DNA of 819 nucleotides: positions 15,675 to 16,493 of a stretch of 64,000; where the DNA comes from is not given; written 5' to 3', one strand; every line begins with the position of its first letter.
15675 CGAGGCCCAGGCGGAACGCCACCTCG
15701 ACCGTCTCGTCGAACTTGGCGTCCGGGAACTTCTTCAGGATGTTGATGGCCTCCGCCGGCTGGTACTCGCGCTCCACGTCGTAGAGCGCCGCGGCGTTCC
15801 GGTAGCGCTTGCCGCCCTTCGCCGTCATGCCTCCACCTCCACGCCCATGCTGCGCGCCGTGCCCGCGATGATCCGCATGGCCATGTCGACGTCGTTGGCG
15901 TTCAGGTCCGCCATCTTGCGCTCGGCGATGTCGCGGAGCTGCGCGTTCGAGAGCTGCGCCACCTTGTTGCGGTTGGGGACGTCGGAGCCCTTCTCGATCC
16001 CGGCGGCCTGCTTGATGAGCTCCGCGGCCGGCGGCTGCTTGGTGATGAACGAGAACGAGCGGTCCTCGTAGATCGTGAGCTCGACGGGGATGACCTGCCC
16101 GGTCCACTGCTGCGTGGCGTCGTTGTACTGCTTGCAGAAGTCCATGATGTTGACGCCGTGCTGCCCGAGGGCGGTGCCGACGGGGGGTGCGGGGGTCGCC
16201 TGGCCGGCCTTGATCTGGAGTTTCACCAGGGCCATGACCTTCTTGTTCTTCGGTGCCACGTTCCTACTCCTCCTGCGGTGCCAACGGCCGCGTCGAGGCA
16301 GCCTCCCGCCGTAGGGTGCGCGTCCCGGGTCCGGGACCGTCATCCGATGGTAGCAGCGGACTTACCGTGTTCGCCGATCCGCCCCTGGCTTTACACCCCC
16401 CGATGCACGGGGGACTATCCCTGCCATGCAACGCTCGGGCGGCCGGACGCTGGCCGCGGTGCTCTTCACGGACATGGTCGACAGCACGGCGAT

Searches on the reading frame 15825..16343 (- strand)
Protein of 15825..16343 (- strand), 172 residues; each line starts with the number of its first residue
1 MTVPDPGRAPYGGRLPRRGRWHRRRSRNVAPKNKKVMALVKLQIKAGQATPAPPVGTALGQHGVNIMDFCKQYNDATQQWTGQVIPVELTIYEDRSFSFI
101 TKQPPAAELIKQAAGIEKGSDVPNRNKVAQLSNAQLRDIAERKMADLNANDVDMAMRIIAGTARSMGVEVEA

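Call 82: search_protein_families(library=pfam, proteins=[window:15825-16343:-], max_evalue=0.0001)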
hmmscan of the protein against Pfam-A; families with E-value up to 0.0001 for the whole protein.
window:15825-16343:- (172 aa): 2 families
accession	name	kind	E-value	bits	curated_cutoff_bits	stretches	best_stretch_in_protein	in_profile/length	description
PF03946.19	Ribosomal_L11_N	-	1.1e-29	102.4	32.9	1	40-97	1-58/58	Ribosomal protein L11, N-terminal domain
PF00298.24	Ribosomal_L11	-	1.5e-27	96.2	21.4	1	102-170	1-69/69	Ribosomal protein L11, RNA binding domain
